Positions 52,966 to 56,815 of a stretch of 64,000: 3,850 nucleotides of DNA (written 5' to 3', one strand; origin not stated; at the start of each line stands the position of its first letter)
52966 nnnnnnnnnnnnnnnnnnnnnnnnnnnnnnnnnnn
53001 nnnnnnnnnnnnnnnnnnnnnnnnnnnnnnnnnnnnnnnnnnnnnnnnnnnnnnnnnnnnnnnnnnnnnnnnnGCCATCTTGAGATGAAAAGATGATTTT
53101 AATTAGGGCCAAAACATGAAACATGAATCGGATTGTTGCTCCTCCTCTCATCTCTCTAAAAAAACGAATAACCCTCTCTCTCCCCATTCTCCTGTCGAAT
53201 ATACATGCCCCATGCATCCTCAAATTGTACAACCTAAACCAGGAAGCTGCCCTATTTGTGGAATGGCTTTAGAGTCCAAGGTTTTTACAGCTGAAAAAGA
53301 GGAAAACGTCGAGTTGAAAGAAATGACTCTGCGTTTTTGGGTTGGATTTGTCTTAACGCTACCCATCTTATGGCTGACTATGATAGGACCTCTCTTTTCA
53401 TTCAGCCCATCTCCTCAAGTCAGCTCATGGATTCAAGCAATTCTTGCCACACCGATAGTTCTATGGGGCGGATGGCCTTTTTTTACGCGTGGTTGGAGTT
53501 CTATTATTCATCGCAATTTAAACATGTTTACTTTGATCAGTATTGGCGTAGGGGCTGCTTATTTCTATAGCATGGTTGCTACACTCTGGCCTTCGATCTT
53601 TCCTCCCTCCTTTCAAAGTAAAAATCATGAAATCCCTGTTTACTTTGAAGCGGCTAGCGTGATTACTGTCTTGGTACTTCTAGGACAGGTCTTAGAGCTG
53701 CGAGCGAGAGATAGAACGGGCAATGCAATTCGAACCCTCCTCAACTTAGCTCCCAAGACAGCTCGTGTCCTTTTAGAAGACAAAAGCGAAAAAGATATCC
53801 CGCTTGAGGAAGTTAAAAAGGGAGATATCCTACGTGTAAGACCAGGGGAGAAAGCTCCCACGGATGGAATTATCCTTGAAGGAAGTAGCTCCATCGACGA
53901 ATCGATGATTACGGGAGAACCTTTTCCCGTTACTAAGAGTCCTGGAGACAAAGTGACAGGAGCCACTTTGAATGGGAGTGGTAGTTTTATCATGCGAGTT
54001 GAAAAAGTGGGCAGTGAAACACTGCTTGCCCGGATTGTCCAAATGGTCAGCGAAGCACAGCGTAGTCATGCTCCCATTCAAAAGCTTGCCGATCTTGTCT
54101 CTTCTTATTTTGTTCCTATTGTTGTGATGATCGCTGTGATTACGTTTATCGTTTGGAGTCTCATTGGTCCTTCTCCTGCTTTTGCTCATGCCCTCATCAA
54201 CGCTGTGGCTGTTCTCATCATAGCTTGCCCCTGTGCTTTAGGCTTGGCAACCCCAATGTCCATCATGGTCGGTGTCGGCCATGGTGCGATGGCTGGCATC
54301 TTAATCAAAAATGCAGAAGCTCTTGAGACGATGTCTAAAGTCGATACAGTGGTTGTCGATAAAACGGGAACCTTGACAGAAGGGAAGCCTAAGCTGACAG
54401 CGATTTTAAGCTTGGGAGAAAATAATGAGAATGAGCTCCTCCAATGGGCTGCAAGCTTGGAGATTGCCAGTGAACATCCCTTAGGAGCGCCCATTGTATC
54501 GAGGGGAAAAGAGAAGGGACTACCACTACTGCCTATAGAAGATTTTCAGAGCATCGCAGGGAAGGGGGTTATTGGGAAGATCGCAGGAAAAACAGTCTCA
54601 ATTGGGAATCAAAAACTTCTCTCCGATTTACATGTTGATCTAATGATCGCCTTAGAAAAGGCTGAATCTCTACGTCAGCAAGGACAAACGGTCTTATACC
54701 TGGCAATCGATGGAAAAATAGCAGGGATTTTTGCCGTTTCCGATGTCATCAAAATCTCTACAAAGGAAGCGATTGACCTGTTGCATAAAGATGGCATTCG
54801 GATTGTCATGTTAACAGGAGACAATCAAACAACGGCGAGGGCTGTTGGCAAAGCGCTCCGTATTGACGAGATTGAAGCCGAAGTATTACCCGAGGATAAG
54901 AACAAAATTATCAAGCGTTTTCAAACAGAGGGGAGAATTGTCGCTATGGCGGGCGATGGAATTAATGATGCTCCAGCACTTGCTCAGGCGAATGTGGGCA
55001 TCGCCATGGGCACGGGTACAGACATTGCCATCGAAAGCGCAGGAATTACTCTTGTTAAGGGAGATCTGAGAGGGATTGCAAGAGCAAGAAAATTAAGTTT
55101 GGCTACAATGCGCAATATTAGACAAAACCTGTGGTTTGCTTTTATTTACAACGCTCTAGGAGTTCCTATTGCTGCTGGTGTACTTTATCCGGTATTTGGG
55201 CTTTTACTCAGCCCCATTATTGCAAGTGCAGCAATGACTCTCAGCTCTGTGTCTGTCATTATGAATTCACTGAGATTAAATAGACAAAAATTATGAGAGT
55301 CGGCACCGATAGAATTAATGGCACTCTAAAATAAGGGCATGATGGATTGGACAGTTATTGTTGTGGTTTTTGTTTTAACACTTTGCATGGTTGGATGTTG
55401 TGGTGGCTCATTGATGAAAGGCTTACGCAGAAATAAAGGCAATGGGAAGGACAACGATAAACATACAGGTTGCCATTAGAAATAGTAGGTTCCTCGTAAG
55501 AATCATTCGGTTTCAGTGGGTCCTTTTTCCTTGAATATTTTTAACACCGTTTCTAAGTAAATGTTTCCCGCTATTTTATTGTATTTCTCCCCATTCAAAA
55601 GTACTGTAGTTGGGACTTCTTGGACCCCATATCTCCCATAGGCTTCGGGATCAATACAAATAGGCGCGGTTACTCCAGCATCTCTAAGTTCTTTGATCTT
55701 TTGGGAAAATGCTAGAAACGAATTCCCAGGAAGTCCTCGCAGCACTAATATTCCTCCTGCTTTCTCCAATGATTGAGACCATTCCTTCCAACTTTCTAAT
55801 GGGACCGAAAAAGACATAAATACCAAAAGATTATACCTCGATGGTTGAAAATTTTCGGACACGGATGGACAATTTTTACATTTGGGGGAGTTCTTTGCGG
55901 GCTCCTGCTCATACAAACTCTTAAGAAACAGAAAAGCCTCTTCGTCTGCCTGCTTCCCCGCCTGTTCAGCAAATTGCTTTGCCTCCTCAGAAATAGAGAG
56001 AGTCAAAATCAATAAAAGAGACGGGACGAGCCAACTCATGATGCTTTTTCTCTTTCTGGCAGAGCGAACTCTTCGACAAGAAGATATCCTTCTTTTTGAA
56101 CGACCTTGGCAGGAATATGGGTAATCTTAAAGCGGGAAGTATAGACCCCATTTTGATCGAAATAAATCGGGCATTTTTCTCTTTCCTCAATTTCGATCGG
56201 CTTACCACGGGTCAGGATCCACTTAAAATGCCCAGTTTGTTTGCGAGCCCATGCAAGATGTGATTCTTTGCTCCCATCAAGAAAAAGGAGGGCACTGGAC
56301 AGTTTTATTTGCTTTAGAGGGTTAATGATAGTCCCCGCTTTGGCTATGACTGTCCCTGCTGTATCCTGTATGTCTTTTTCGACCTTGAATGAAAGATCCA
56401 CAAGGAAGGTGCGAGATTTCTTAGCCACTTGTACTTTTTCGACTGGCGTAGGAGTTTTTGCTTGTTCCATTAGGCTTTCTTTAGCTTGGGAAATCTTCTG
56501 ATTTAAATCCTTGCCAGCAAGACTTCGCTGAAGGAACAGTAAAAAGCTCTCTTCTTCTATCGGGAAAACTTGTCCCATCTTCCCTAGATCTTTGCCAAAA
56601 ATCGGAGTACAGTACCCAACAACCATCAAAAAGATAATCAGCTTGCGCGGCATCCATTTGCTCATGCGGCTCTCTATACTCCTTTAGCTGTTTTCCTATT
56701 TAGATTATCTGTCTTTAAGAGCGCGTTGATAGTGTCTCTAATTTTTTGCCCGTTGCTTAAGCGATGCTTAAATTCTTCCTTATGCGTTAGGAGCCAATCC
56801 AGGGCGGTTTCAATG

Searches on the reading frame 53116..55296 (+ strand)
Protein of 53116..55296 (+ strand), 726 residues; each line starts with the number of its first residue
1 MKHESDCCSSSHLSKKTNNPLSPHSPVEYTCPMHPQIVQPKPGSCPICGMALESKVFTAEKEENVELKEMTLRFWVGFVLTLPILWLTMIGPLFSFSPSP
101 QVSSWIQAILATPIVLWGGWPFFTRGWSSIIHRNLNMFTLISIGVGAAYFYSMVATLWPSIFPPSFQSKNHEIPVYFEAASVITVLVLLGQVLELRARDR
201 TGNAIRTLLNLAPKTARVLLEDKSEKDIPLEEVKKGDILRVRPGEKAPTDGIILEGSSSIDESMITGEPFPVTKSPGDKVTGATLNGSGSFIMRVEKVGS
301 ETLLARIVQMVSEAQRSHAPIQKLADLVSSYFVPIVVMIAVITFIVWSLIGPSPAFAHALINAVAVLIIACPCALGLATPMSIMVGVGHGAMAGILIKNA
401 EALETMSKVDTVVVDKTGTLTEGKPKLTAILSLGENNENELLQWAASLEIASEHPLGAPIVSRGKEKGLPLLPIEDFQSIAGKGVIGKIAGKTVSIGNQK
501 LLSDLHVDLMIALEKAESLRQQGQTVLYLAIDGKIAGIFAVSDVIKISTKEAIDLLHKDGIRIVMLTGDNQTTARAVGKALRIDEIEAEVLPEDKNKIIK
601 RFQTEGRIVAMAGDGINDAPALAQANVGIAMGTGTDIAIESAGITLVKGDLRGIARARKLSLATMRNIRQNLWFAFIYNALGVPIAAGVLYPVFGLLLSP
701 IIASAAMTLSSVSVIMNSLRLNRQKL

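Call 57: search_protein_families(library=pfam, proteins=[window:53116-55296:+], max_evalue=0.001)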
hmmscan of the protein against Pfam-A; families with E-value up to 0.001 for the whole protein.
window:53116-55296:+ (726 aa): 4 families
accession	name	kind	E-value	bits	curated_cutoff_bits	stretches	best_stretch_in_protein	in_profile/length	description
PF00122.25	E1-E2_ATPase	-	4.2e-58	196.3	28.1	1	211-391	2-179/181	E1-E2 ATPase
PF00702.32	Hydrolase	-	3.5e-31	109.5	26.4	1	409-626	1-191/191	haloacid dehalogenase-like hydrolase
PF19335.5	HMBD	-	1.7e-13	50.7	23.6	1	29-53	2-26/28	Heavy metal binding domain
PF08282.18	Hydrolase_3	-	1.1e-06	29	20.9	1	597-656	194-253/255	haloacid dehalogenase-like hydrolase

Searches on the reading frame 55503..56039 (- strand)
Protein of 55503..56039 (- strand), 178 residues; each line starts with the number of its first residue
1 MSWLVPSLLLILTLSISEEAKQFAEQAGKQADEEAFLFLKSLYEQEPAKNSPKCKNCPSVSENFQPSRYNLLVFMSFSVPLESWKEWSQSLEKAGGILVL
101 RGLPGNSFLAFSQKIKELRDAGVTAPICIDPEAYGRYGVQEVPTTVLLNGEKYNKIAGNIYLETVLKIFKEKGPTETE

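Call 9: search_protein_families(library=pfam, proteins=[window:55503-56039:-], max_evalue=0.01)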
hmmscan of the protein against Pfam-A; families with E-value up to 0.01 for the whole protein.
window:55503-56039:- (178 aa): 1 family
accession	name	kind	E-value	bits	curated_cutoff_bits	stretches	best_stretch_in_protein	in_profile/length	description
PF09673.15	TrbC_Ftype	-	5.4e-17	62.2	24.2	1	73-154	1-83/111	Type-F conjugative transfer system pilin assembly protein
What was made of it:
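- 55503..56039 (-): trbC, last gene of the proximal half of the operon. Pfam PF09673 (call 9).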

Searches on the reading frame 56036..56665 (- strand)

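Call 9: search_protein_families(library=pfam, proteins=[window:56036-56665:-], max_evalue=0.01)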
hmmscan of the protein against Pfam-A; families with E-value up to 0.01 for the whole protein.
window:56036-56665:- (209 aa): 0 families

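Call 72: search_protein_families(library=ncbifam, proteins=[window:56036-56665:-], max_evalue=0.01)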
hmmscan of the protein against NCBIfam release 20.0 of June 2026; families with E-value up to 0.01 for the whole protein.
window:56036-56665:- (209 aa): 2 families
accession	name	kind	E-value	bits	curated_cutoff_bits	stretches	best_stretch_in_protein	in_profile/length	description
TIGR02743.1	TraW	equivalog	1.5e-49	168.4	174.75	1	9-199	4-201/202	type-F conjugative transfer system protein TraW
NF010298.0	PRK13738.1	subfamily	3.7e-39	134.5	249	1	10-204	6-207/210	conjugal transfer pilus assembly protein TraW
